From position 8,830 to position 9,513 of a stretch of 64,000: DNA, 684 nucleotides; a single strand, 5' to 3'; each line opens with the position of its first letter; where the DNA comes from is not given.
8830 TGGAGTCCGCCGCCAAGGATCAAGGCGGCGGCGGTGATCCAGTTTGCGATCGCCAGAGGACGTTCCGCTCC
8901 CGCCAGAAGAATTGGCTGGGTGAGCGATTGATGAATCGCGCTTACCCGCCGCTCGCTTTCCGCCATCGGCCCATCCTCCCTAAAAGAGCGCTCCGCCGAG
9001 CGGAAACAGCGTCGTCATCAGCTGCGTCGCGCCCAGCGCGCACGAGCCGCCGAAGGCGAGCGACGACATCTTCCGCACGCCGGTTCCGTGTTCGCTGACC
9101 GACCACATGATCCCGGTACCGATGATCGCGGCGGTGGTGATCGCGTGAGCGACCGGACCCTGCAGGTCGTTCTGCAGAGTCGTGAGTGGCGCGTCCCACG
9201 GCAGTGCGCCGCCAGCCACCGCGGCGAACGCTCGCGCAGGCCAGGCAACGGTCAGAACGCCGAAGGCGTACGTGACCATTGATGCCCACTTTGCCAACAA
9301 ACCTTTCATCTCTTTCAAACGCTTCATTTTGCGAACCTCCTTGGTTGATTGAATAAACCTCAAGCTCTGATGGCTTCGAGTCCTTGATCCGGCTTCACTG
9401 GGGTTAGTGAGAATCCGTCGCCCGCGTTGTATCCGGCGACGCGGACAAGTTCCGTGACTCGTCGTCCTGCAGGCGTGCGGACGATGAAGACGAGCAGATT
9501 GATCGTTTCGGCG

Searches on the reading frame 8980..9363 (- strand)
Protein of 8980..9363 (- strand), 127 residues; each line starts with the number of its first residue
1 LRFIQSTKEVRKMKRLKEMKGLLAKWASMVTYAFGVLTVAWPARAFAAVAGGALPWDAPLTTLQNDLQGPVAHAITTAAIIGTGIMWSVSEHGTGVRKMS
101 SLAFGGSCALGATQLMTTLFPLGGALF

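Call 40: search_protein_families(library=pfam, proteins=[window:8980-9363:-], max_evalue=0.001)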
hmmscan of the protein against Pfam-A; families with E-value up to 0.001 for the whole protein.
window:8980-9363:- (127 aa): 1 family
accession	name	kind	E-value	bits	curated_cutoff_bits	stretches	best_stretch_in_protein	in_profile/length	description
PF04956.18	TrbC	-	1.9e-14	54.1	27.9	1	26-119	9-98/98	TrbC/VIRB2 pilin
